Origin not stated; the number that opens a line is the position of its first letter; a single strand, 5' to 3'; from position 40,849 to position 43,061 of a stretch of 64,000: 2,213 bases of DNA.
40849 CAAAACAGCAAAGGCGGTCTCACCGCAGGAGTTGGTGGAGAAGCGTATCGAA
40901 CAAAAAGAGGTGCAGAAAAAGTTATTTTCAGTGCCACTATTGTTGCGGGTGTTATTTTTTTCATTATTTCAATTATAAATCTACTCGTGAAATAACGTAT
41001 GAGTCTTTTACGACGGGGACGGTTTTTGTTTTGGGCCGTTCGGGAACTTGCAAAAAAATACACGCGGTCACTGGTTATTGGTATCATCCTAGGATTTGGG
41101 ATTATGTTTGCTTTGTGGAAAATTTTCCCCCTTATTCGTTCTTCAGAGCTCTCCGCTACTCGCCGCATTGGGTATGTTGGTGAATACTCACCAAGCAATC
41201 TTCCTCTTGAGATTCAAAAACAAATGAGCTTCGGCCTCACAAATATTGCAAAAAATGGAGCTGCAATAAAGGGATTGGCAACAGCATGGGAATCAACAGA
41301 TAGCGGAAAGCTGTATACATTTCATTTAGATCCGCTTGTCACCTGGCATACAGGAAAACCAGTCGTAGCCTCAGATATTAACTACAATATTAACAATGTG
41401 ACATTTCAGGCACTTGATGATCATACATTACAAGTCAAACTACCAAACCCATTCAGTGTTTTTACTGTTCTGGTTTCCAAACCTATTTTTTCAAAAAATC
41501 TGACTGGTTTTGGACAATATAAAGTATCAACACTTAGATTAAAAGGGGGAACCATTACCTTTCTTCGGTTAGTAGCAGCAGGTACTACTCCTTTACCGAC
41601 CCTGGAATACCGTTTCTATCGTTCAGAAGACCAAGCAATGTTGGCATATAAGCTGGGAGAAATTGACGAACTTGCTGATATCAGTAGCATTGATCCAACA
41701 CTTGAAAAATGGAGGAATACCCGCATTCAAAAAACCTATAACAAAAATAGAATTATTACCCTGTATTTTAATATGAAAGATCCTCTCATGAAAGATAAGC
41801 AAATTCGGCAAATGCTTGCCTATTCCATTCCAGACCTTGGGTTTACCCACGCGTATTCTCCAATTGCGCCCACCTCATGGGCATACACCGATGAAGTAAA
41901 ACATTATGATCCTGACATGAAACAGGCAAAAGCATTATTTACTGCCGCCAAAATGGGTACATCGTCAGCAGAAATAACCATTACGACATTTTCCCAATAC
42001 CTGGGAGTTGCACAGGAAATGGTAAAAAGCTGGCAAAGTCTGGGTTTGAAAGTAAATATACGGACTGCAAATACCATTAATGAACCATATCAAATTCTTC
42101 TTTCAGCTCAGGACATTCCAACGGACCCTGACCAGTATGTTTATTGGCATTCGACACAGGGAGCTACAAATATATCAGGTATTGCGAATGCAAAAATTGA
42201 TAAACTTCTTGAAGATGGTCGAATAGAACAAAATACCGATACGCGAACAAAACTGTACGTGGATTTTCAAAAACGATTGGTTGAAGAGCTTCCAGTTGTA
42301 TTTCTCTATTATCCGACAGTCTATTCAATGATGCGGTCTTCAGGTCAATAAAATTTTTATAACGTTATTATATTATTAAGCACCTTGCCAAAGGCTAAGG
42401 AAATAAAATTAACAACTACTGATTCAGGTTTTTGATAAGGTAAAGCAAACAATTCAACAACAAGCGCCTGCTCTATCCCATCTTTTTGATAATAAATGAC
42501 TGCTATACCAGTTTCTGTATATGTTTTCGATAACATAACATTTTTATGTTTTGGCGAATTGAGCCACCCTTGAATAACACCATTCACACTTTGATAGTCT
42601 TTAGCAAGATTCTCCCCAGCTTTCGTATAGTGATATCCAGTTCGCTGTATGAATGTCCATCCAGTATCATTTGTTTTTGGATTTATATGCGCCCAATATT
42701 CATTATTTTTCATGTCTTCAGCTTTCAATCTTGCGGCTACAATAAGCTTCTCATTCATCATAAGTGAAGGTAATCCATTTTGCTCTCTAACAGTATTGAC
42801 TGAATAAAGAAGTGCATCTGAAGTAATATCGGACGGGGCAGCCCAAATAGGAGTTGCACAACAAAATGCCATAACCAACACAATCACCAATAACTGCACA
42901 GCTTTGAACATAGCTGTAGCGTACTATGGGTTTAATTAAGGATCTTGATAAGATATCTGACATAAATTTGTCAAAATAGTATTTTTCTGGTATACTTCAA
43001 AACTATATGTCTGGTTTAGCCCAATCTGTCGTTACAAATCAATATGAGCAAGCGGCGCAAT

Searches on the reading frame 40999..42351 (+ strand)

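Call 55: search_protein_families(library=pfam, proteins=[window:40999-42351:+], max_evalue=0.00001)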
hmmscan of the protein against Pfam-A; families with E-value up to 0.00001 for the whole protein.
window:40999-42351:+ (450 aa): 1 family
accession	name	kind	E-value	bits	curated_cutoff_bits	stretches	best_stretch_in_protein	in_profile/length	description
PF00496.27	SBP_bac_5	-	5.2e-29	101.9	32.4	2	134-387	66-363/368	Bacterial extracellular solute-binding proteins, family 5 Middle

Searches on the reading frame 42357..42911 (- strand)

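Call 55: search_protein_families(library=pfam, proteins=[window:42357-42911:-], max_evalue=0.00001)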
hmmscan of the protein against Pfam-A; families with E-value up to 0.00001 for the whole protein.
window:42357-42911:- (184 aa): 1 family
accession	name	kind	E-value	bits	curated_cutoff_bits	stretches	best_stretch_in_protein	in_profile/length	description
PF00188.32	CAP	-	1.1e-16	62.2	21.1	1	36-145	2-109/117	Cysteine-rich secretory protein family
